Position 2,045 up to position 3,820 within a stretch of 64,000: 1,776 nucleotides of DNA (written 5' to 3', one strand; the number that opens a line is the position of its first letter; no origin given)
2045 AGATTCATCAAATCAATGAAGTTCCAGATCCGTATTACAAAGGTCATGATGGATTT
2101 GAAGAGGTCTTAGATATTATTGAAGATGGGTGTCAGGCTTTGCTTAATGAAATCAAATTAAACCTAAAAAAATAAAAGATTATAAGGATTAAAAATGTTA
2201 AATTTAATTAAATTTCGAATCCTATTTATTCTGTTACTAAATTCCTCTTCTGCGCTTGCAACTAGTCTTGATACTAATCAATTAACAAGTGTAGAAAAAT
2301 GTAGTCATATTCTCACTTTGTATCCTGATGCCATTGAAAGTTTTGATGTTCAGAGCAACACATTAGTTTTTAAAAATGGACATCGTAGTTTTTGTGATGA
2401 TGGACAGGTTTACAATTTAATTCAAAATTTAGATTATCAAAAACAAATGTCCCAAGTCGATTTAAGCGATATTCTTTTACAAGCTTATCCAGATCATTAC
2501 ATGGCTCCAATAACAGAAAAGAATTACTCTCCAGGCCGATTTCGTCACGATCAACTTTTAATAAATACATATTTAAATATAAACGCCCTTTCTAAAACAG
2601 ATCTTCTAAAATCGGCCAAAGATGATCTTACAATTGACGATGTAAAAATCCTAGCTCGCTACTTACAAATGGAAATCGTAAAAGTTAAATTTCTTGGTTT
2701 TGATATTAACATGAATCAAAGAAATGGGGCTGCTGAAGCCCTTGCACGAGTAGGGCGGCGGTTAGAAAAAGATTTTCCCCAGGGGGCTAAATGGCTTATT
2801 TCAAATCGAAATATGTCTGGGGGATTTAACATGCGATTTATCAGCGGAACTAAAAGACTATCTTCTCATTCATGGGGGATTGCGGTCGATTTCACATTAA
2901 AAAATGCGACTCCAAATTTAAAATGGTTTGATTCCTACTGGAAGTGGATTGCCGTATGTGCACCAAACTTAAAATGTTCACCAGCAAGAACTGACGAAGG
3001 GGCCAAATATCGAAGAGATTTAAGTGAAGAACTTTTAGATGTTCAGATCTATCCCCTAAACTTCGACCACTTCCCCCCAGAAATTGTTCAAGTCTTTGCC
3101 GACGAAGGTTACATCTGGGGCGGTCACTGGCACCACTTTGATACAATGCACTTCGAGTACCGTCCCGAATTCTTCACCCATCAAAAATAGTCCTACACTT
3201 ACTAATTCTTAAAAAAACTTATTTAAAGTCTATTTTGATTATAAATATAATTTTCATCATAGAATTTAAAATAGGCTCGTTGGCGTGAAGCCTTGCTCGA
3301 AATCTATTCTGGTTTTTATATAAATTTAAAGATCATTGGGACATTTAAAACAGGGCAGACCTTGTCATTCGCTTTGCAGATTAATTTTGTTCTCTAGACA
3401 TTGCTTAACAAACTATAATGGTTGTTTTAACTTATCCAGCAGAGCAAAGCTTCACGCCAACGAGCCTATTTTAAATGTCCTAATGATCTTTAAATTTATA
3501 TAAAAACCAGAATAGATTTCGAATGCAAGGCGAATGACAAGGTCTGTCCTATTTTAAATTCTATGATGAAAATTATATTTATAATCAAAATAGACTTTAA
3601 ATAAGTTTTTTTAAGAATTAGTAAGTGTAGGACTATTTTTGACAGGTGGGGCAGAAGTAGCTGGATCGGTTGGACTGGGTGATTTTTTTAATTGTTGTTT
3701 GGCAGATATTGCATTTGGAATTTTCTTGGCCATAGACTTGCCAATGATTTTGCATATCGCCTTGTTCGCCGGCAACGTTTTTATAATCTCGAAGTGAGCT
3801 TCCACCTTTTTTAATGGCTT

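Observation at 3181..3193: Palindrome arms include the last codons and stop codons of the flanking genes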

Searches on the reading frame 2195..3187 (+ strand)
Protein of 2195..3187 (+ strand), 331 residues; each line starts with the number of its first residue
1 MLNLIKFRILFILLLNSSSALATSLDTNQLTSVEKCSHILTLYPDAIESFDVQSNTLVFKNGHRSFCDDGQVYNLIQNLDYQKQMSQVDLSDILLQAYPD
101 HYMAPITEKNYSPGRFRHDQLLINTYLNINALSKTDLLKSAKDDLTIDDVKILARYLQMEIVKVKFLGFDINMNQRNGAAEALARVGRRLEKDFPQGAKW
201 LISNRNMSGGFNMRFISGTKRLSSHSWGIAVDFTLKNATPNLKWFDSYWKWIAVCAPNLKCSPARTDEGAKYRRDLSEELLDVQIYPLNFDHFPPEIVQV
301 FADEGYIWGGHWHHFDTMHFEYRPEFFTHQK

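Call 27: find_homologous_proteins(query=window:2195-3187:+, max_evalue=1e-10)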
Query window:2195-3187:+ (331 aa): 754 proteins with E <= 1e-10 among 2340 candidates; the best 120 are listed.
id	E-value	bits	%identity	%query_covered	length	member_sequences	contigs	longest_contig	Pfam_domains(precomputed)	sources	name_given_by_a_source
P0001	8.4e-227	770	100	100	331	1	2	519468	PF13539.12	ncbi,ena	-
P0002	1.9e-151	522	69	96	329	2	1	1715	PF13539.12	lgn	-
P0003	1.6e-150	519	68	96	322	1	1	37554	PF13539.12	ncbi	-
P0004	3.4e-148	511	68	97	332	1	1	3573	PF13539.12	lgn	-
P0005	1.5e-140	486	64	97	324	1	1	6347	PF13539.12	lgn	-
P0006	5.8e-134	465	62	99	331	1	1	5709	PF13539.12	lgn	-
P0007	2.5e-122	426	64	87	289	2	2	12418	PF13539.12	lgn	-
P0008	1.5e-102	361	50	99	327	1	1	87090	PF13539.12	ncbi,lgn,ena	-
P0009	1.3e-98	348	52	93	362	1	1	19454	PF13539.12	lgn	-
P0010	9.9e-46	175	35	97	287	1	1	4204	PF13539.12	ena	-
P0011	1.4e-45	174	36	98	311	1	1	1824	PF13539.12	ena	-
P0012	1.2e-44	171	36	89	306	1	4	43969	PF13539.12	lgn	-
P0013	1.9e-44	170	35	98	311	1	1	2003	PF13539.12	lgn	-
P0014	5.0e-44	169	36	97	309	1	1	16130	PF13539.12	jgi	jgi:peptidoglycan LD-endopeptidase CwlK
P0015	7.5e-42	162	37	96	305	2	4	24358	PF13539.12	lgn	-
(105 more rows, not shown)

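Call 29: find_encoding_contigs(protein=P0003, flank=4000, max_places=3)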
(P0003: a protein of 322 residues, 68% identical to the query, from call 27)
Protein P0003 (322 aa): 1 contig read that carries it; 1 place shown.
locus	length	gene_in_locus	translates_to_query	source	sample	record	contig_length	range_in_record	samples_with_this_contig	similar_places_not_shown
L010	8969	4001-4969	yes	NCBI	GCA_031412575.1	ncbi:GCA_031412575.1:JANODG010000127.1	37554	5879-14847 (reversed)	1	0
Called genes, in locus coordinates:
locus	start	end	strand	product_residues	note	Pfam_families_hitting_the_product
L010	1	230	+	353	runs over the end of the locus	PF00970:FAD_binding_6, PF22290:DmmA-like_N (faint), PF00175:NAD_binding_1, PF00111:Fer2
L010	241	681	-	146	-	-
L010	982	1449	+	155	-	-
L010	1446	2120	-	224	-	PF02230:Abhydrolase_2, PF03959:FSH1, PF12146:Hydrolase_4 (faint)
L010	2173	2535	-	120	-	-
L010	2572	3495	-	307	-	PF01300:Sua5_yciO_yrdC, PF03481:Sua5_C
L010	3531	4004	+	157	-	PF01451:LMWPc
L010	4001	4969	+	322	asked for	PF13539:Peptidase_M15_4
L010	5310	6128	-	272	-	PF01149:Fapy_DNA_glyco, PF06831:H2TH, PF06827:zf-FPG_IleRS (weak)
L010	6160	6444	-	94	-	PF01978:TrmB (weak), PF13412:HTH_24 (weak)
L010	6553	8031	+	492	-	PF00361:Proton_antipo_M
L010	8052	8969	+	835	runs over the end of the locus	PF10070:DabA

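Call 30: find_encoding_contigs(protein=P0008, flank=4000, max_places=3)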
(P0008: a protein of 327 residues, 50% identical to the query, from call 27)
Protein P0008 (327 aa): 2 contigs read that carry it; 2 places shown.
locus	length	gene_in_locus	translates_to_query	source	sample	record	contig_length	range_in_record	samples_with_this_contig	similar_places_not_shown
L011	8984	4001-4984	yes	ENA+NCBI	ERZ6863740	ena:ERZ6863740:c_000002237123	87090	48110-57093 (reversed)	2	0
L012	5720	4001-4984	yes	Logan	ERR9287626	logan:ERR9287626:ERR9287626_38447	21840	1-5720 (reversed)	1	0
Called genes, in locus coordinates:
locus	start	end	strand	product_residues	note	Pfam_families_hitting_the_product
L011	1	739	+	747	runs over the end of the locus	-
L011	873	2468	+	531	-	PF03098:An_peroxidase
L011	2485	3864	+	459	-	PF03150:CCP_MauG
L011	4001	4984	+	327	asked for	PF13539:Peptidase_M15_4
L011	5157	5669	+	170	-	PF02559:CarD_TRCF_RID, PF21095:CarD_C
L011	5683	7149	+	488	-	PF00749:tRNA-synt_1c, PF19269:Anticodon_2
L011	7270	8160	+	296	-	-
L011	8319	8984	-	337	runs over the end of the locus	-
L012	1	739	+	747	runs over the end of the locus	-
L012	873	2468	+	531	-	PF03098:An_peroxidase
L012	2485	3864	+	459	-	PF03150:CCP_MauG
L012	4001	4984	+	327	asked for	PF13539:Peptidase_M15_4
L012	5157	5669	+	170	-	PF02559:CarD_TRCF_RID, PF21095:CarD_C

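Call 31: find_encoding_contigs(protein=P0001, flank=1500, max_places=4)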
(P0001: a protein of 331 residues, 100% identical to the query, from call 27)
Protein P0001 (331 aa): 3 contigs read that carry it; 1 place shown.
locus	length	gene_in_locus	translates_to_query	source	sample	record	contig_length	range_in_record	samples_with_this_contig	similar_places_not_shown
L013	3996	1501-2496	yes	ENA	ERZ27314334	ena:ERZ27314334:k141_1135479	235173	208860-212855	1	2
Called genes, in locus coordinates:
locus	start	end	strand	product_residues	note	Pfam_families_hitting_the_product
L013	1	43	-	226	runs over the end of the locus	PF02230:Abhydrolase_2, PF03959:FSH1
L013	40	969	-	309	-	PF01300:Sua5_yciO_yrdC, PF03481:Sua5_C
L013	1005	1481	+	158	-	PF01451:LMWPc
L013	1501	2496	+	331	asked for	PF13539:Peptidase_M15_4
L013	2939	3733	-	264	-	PF01149:Fapy_DNA_glyco, PF06831:H2TH, PF06827:zf-FPG_IleRS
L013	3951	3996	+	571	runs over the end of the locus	-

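Call 35: find_encoding_contigs(protein=P0005, flank=3000, max_places=2)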
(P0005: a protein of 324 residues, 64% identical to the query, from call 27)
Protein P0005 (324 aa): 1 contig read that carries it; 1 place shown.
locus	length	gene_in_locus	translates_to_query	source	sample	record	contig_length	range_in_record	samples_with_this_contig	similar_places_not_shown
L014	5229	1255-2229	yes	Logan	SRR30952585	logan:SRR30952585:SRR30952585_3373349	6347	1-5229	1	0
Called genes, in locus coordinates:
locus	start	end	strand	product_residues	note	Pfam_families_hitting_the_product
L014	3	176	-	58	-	?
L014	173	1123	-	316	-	PF01300:Sua5_yciO_yrdC, PF03481:Sua5_C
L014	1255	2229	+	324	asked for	PF13539:Peptidase_M15_4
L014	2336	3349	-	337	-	-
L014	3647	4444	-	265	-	PF01149:Fapy_DNA_glyco, PF06831:H2TH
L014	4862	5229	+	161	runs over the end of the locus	-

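Call 36: find_encoding_contigs(protein=P0006, flank=3000, max_places=2)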
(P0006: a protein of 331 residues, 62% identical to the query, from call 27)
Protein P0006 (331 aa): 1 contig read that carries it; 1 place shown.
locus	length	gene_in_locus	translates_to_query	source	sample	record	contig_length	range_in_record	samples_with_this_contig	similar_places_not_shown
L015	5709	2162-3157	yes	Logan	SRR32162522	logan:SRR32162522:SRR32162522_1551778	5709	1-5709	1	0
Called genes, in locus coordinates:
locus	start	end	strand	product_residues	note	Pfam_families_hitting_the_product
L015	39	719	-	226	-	PF02230:Abhydrolase_2, PF03959:FSH1 (weak), PF12146:Hydrolase_4 (faint)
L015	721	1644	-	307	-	PF01300:Sua5_yciO_yrdC, PF03481:Sua5_C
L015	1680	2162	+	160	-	PF01451:LMWPc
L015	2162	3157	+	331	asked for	PF13539:Peptidase_M15_4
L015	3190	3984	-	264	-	PF01149:Fapy_DNA_glyco, PF06831:H2TH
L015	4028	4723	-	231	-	PF20554:DUF6766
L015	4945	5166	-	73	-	-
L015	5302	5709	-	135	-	?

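Call 37: find_encoding_contigs(protein=P0007, flank=3000, max_places=2)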
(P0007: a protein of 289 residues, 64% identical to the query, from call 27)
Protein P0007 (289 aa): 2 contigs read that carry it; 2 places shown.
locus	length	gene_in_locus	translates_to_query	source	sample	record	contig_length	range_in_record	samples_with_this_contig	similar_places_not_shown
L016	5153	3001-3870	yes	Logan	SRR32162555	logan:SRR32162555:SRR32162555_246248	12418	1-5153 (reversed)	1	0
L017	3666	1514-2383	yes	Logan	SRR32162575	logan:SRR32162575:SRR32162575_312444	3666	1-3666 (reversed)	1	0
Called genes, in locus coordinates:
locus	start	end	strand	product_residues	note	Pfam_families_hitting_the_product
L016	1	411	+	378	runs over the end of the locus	PF19580:Exo_endo_phos_3, PF03372:Exo_endo_phos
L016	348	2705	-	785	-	PF01804:Penicil_amidase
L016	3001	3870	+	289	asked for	PF13539:Peptidase_M15_4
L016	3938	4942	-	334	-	PF00561:Abhydrolase_1 (weak), PF12146:Hydrolase_4, PF12697:Abhydrolase_6, PF01738:DLH (faint)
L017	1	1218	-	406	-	?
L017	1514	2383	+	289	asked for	PF13539:Peptidase_M15_4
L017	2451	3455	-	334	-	PF00561:Abhydrolase_1 (weak), PF12146:Hydrolase_4, PF12697:Abhydrolase_6, PF01738:DLH (faint)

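Call 71: find_encoding_contigs(protein=P0004, flank=3000, max_places=2)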
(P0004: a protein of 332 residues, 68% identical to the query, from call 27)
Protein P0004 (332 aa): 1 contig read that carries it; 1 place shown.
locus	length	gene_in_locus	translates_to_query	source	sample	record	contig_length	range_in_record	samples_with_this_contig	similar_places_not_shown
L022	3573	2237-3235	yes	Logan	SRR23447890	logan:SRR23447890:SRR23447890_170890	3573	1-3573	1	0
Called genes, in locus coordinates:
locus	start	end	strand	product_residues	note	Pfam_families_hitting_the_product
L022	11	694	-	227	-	PF02230:Abhydrolase_2, PF03959:FSH1 (weak), PF12146:Hydrolase_4 (faint)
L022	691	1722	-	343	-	PF01300:Sua5_yciO_yrdC, PF03481:Sua5_C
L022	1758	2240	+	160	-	PF01451:LMWPc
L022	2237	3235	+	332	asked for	PF13539:Peptidase_M15_4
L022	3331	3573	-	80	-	?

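Call 95: list_cluster_members(proteins=[P0001, P0006, P0004])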
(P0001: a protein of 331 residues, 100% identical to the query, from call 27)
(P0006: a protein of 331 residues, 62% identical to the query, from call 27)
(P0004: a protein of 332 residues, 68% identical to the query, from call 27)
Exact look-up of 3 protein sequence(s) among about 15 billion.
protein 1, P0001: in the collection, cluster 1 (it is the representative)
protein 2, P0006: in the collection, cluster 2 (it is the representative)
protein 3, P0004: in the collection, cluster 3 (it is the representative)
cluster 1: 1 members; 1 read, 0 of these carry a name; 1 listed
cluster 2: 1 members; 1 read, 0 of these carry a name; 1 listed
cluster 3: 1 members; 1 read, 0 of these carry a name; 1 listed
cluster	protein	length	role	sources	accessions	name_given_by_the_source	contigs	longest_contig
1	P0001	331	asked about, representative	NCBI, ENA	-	-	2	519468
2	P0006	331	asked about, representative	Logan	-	-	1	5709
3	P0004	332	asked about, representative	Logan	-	-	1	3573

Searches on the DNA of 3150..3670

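Call 41: search_rna_families(source=window, start=3150, end=3670, threshold=evalue, max_evalue=5)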
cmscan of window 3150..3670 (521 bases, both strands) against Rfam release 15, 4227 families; matches with E-value up to 5: 2.
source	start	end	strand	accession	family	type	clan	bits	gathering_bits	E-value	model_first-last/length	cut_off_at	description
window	3275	3465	-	RF00075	MIR166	Gene; miRNA;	-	28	60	0.0002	1-111/111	no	mir-166 microRNA precursor family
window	3275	3465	+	RF00075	MIR166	Gene; miRNA;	-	24.4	60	0.0021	1-111/111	no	mir-166 microRNA precursor family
